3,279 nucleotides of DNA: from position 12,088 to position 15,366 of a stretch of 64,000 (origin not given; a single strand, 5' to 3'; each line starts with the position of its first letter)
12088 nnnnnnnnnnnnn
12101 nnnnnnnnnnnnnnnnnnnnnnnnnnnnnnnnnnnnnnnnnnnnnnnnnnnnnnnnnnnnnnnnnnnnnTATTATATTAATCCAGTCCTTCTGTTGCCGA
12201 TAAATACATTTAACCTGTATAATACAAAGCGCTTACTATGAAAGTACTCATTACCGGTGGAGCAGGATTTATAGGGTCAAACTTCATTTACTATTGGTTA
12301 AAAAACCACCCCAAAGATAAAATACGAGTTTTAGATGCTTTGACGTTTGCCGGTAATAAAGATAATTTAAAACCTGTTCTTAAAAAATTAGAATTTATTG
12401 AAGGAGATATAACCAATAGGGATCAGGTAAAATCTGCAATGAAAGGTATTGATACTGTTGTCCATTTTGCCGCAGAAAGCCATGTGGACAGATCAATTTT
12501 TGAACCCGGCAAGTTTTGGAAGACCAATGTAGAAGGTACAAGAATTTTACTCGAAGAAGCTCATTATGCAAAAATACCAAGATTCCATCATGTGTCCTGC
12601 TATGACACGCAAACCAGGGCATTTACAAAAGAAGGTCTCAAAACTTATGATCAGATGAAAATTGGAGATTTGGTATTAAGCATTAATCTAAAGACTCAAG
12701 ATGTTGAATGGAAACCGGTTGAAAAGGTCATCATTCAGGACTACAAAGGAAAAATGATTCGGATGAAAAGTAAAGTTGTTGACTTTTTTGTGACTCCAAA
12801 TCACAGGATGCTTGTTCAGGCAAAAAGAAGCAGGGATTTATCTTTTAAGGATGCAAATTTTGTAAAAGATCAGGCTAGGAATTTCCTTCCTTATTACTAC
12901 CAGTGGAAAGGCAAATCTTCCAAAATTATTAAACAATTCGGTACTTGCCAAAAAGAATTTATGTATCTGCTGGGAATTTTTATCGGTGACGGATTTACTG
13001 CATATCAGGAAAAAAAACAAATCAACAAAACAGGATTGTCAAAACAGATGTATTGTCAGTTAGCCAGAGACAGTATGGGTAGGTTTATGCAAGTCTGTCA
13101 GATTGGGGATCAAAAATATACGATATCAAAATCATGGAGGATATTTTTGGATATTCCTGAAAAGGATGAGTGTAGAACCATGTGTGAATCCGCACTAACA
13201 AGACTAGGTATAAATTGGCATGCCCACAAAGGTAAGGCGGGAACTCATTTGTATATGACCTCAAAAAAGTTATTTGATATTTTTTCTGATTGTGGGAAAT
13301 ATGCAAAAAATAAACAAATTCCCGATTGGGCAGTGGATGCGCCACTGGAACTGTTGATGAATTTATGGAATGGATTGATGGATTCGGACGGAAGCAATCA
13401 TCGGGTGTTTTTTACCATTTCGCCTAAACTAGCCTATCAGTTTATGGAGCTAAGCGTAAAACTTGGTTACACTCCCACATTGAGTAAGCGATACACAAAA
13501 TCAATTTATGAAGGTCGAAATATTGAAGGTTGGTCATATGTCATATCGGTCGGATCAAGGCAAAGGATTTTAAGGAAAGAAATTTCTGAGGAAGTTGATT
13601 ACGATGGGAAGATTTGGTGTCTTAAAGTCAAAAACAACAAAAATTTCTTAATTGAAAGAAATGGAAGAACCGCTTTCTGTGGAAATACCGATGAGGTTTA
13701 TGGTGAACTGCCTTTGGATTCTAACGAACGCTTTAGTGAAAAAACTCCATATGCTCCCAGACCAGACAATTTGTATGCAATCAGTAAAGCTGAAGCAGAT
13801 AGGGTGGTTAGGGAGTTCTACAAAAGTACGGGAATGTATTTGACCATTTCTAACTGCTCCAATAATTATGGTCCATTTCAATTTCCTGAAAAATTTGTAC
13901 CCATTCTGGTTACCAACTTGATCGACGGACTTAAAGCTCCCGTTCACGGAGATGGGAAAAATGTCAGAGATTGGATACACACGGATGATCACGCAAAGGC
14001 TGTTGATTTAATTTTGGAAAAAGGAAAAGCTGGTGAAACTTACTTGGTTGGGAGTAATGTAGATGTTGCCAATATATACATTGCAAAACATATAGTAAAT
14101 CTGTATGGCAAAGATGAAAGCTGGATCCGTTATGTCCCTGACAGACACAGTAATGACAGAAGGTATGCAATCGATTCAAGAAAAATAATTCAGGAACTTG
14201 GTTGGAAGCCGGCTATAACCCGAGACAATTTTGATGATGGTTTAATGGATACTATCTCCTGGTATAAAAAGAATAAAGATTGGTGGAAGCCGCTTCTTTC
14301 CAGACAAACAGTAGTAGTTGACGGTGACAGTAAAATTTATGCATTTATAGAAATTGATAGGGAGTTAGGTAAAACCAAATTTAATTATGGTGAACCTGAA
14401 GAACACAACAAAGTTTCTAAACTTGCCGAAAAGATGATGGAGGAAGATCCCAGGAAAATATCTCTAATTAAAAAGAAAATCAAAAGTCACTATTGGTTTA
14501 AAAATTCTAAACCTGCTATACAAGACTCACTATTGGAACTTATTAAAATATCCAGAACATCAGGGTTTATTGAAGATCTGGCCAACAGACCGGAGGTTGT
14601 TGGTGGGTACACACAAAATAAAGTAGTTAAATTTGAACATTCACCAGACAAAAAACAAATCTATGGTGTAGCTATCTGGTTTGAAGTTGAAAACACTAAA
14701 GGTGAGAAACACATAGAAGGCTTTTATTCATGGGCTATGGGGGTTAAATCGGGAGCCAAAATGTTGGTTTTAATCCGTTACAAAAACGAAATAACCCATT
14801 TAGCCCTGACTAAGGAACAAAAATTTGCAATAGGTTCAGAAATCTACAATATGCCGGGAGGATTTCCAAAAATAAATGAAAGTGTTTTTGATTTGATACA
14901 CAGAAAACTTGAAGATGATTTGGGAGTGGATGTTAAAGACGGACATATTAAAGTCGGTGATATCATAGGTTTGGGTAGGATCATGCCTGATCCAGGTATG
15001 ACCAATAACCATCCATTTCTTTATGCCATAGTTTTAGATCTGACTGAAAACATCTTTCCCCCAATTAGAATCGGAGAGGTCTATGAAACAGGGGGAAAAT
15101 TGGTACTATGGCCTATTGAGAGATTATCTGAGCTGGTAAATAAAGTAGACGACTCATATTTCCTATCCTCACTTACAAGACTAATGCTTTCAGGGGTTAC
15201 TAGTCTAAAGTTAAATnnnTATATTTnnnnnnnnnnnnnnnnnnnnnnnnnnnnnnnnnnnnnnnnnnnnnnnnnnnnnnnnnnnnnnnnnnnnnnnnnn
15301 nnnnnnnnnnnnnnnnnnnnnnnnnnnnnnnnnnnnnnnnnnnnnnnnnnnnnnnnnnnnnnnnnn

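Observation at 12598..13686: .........-containing intein inserted at the catalytic Thr of dTDP-glucose 4,6-dehydratase (rfbB)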

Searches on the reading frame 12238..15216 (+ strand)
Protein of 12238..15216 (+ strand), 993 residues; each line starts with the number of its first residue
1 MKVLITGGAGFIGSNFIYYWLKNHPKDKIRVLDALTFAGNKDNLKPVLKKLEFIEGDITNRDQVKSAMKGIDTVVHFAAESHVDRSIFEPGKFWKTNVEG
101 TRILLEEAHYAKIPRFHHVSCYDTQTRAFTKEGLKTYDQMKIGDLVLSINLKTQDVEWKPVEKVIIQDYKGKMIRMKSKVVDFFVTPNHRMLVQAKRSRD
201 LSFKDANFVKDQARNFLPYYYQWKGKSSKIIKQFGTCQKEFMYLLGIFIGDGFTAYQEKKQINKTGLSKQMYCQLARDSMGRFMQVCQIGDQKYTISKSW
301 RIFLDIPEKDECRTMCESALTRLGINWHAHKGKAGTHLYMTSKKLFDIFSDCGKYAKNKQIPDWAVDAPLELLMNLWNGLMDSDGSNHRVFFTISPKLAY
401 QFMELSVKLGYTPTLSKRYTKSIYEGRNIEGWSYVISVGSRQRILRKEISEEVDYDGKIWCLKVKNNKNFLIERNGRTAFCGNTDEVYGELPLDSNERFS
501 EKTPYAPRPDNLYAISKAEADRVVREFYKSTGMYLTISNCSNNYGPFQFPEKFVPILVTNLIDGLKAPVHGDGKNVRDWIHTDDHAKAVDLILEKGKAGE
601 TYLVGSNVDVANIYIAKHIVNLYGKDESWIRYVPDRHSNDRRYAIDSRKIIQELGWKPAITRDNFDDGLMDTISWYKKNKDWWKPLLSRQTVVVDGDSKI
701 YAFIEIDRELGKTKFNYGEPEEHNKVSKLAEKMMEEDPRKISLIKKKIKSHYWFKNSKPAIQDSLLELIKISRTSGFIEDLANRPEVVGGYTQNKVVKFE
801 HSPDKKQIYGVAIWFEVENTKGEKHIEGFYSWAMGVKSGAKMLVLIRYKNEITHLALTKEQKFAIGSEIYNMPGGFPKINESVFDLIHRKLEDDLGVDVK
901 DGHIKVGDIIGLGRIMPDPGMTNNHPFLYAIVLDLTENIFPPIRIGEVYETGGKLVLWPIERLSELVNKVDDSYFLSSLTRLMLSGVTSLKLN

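Call 5: search_protein_families(library=pfam, proteins=[window:12238-15216:+], max_evalue=1)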
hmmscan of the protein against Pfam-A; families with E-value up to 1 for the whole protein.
window:12238-15216:+ (993 aa): 14 families
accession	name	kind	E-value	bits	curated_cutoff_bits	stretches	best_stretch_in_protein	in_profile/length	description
PF16363.11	GDP_Man_Dehyd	-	3.8e-59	201.3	27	2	484-662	129-325/332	GDP-mannose 4,6 dehydratase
PF01370.27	Epimerase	-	1.4e-53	182.2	20.9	2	482-605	113-240/240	NAD dependent epimerase/dehydratase family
PF01073.25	3Beta_HSD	-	4.2e-20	72.4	22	1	4-125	1-120/280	3-beta hydroxysteroid dehydrogenase/isomerase family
PF02719.21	Polysacc_synt_2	-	5.2e-13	49.3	20.2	1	3-120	1-127/293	Polysaccharide biosynthesis protein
PF07993.18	NAD_binding_4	-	3.7e-12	46.4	20.1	1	5-123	1-138/258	Male sterility protein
PF13460.12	NAD_binding_10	-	7.2e-07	29.7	27.2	1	37-126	25-103/184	NAD(P)H-binding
PF14890.11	Intein_splicing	-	2e-06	28.1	35.8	1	140-472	15-148/155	Intein splicing domain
PF04321.23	RmlD_sub_bind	-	0.00037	20.1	27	1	1-114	1-95/287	RmlD substrate binding domain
PF13403.11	Hint_2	-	0.0025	18.6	28.4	1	121-206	2-98/147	Hint domain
PF14528.11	LAGLIDADG_3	-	0.0079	16.9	22.5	0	375-443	5-75/82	LAGLIDADG-like domain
PF03435.24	Sacchrp_dh_NADP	-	0.064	14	25.1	1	4-79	2-77/129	Saccharopine dehydrogenase NADP binding domain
PF05368.20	NmrA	-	0.087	12.8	27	1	2-79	4-78/298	NmrA-like family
PF08659.16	KR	-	0.2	12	22.6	1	3-72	3-76/180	KR domain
PF24732.2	ParE_like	-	0.78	10.2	24.4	0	167-197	21-51/67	ParE-like toxin domain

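Call 6: search_protein_families(library=ncbifam, proteins=[window:12238-15216:+], max_evalue=1)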
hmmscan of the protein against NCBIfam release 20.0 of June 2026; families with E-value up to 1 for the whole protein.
window:12238-15216:+ (993 aa): 31 families (the best 25 are shown)
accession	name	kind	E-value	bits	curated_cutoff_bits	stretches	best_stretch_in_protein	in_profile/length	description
TIGR01181.1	dTDP_gluc_dehyt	equivalog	1.6e-110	369.1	365.1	2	483-686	124-321/321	dTDP-glucose 4,6-dehydratase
NF007490.0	PRK10084.1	subfamily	1.2e-75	254.7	649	2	483-685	132-343/361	dTDP-glucose 4,6-dehydratase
NF007582.0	PRK10217.1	equivalog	3e-72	243.7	698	2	483-686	133-341/355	dTDP-glucose 4,6-dehydratase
TIGR04180.1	EDH_00030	hypoth_equivalog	6.8e-28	97.6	475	2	3-123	1-123/297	NAD-dependent 4,6-dehydratase LegB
TIGR01179.1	galE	equivalog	4.6e-25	88.1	262.3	2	2-117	1-117/332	UDP-glucose 4-epimerase GalE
TIGR03466.1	HpnA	hypoth_equivalog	8.1e-22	77.5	367.65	2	1-123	1-115/327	hopanoid-associated sugar epimerase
NF007956.0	PRK10675.1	subfamily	3.3e-17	62.6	394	2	1-120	1-123/338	UDP-glucose 4-epimerase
TIGR03589.1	PseB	equivalog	1.2e-15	57.4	407.75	1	2-112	6-116/324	UDP-N-acetylglucosamine 4,6-dehydratase (inverting)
NF052578.1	StrlDmthSdmBMthl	equivalog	1.7e-15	57.6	600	2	1-123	1-115/328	sterol demethylase protein SdmB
TIGR02197.1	heptose_epim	equivalog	1.7e-15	57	274.6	2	3-114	1-108/316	ADP-glyceromanno-heptose 6-epimerase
TIGR02622.1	CDP_4_6_dhtase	equivalog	6.6e-11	41.9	278.45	1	2-112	6-119/352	CDP-glucose 4,6-dehydratase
NF041293.1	G6PDh_Azf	equivalog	7.6e-11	41.9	400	2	2-123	4-117/252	NAD-dependent glucose-6-phosphate dehydrogenase Azf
NF042423.1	oxyalk_red_Shew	equivalog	3.6e-10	39.4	580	1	2-119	10-116/331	2-alkyl-3-oxoalkanoate reductase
TIGR04130.1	FnlA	equivalog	1e-09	37.8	730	1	3-130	7-130/337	UDP-N-acetylglucosamine 4,6-dehydratase/5-epimerase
NF042422.1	oxyalk_red_OleD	equivalog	2.3e-09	37.1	580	1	1-128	1-117/329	2-alkyl-3-oxoalkanoate reductase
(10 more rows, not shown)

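Call 23: find_encoding_contigs(protein=window:12238-15216:+, flank=3000, max_places=4)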
Protein window:12238-15216:+ (993 aa): 4 contigs read that carry it; 2 places shown.
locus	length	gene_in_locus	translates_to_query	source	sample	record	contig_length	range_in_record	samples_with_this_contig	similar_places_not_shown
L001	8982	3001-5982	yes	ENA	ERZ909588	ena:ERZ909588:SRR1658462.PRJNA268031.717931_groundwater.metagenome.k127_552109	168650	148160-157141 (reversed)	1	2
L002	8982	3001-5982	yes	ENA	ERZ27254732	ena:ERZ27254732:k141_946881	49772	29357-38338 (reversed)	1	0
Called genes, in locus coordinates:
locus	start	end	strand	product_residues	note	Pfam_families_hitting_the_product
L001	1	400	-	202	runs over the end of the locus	-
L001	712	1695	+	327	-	PF00188:CAP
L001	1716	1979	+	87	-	-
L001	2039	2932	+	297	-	PF00483:NTP_transferase, PF12804:NTP_transf_3 (weak)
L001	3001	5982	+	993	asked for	PF01073:3Beta_HSD, PF01370:Epimerase, PF02719:Polysacc_synt_2, PF07993:NAD_binding_4, PF13460:NAD_binding_10 (weak), PF16363:GDP_Man_Dehyd, PF01370:Epimerase, PF16363:GDP_Man_Dehyd, +1 more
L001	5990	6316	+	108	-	-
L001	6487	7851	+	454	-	-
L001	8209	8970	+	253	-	PF00293:NUDIX (weak)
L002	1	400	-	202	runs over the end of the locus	-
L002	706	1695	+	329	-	PF00188:CAP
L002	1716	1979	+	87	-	-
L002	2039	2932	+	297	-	PF00483:NTP_transferase, PF12804:NTP_transf_3 (weak)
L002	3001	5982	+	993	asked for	PF01073:3Beta_HSD, PF01370:Epimerase, PF02719:Polysacc_synt_2, PF07993:NAD_binding_4, PF13460:NAD_binding_10 (weak), PF16363:GDP_Man_Dehyd, PF01370:Epimerase, PF16363:GDP_Man_Dehyd, +1 more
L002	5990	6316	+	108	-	-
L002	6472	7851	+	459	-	-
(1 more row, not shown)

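Call 50: list_cluster_members(proteins=[window:12238-15216:+, P0004, P0009])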
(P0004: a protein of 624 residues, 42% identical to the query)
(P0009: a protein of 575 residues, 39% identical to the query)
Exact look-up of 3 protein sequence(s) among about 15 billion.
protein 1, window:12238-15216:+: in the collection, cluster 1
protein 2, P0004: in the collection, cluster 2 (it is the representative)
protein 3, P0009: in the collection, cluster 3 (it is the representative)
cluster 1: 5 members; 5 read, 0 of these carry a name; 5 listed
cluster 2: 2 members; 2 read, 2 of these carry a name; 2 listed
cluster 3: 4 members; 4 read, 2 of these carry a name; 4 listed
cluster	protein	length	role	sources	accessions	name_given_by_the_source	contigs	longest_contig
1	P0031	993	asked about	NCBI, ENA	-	-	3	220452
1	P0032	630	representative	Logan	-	-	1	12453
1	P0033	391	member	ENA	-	-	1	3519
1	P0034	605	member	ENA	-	-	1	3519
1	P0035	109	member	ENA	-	-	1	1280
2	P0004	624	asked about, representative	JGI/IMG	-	dTDP-D-glucose 4,6-dehydratase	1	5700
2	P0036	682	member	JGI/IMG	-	dTDP-D-glucose 4,6-dehydratase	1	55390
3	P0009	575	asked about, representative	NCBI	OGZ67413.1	MAG: hypothetical protein A3C58_03270, partial [Candidatus Staskawiczbacteria bacterium ...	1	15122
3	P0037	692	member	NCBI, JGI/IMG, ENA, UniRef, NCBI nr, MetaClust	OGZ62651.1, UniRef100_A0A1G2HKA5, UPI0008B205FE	MAG: hypothetical protein A2639_00595 [Candidatus Staskawiczbacteria bacterium ... | DOD-type homing endonuclease domain-containing protein n=2 Tax=Candidatus ... | status=active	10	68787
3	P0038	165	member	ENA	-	-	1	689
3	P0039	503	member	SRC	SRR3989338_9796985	-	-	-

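Call 52: find_encoding_contigs(protein=P0032, flank=4000, max_places=3)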
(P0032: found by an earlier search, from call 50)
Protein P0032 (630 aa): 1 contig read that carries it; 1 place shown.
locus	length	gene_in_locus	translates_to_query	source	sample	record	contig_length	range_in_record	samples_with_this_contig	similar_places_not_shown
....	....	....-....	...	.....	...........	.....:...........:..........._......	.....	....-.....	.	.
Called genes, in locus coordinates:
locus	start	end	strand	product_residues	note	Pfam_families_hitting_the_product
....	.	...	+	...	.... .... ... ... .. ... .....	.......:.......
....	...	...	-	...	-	-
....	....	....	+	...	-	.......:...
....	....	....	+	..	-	-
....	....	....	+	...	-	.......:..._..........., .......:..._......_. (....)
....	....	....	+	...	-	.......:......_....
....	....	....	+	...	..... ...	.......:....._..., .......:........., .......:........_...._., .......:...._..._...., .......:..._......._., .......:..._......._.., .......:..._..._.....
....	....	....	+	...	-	-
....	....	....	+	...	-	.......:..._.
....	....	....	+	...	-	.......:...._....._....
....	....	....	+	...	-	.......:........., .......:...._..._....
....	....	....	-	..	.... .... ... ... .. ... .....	-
